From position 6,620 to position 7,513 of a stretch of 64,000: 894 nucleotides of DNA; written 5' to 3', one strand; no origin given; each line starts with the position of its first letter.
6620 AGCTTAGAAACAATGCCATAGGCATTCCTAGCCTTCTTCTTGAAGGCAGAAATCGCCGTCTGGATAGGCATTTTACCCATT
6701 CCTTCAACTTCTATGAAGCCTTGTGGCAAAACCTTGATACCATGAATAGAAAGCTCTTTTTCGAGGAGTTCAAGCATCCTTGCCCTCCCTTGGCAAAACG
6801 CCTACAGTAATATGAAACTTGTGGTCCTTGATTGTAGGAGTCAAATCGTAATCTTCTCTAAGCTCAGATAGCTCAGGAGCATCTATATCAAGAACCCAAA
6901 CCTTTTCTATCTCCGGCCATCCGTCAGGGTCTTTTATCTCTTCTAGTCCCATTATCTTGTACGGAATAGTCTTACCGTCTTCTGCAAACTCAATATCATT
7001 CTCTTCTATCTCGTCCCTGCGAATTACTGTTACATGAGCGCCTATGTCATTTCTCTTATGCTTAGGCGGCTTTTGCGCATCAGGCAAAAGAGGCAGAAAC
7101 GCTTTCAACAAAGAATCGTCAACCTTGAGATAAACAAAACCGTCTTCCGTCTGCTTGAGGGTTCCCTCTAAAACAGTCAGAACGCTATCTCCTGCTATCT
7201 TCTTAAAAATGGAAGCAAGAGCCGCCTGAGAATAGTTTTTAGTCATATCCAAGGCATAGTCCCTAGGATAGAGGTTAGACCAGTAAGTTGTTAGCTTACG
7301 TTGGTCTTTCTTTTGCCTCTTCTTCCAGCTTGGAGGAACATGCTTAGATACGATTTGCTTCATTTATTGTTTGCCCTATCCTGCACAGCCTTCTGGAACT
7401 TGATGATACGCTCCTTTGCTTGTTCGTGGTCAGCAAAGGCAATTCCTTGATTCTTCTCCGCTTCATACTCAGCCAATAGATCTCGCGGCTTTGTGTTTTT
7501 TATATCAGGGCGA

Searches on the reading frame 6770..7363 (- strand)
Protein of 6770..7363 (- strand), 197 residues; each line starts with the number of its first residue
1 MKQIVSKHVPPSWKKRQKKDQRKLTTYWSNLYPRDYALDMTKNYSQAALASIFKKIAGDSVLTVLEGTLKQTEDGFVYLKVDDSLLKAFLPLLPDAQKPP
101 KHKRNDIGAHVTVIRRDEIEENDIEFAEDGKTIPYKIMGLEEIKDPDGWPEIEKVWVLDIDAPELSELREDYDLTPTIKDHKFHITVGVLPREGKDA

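Call 26: search_protein_families(library=pfam, proteins=[window:6770-7363:-], max_evalue=0.001)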
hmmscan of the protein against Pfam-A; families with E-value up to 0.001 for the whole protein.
window:6770-7363:- (197 aa): 1 family
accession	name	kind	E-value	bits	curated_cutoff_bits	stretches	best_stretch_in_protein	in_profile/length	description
PF22547.2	2H-SAK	-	3.1e-13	50.5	27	1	78-192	2-121/124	Swiss Army Knife, 2H phosphoesterase domain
